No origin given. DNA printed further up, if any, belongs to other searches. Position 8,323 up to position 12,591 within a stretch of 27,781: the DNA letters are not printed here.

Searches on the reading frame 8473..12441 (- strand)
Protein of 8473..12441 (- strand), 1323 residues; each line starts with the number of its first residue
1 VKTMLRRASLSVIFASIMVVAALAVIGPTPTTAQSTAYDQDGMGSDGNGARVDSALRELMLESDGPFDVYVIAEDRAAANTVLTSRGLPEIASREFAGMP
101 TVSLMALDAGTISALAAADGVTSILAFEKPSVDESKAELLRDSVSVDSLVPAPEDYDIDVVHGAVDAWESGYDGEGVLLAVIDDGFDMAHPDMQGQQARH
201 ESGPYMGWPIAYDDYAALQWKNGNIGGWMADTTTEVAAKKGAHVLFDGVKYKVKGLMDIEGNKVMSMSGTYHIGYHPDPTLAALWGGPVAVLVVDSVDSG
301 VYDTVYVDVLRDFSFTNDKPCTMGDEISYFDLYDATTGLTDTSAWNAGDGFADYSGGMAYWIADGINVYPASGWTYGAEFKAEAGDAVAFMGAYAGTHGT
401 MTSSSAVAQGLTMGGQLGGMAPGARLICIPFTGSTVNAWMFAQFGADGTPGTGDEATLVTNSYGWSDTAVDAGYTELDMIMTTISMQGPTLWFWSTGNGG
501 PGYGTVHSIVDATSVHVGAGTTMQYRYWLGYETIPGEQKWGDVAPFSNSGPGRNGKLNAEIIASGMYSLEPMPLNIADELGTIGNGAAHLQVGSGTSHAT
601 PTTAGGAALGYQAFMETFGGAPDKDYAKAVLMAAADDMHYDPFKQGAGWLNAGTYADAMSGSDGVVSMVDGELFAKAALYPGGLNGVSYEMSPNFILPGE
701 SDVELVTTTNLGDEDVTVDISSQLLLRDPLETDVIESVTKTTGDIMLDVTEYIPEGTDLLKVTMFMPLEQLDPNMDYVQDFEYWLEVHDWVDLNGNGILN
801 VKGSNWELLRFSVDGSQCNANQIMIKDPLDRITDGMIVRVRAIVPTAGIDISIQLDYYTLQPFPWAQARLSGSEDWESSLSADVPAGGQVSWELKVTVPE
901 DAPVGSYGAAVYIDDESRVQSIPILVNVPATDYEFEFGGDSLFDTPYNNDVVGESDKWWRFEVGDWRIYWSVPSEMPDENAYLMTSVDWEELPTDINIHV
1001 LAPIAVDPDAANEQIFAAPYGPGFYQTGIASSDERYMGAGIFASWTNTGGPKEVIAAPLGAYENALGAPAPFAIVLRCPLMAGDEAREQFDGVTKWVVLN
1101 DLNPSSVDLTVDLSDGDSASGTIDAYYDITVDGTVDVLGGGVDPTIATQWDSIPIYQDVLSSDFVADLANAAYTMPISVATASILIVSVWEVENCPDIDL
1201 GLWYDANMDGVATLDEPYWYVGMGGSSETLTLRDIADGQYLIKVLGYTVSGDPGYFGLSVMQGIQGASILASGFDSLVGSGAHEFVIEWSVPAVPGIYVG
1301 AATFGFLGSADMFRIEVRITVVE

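Call 9: search_protein_families(library=pfam, proteins=[window:8473-12441:-], max_evalue=0.01)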
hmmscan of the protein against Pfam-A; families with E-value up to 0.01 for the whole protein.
window:8473-12441:- (1323 aa): 1 family
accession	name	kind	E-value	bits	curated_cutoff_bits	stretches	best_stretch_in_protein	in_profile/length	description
PF00082.27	Peptidase_S8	-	1.1e-18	68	21.8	1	174-648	1-288/288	Subtilase family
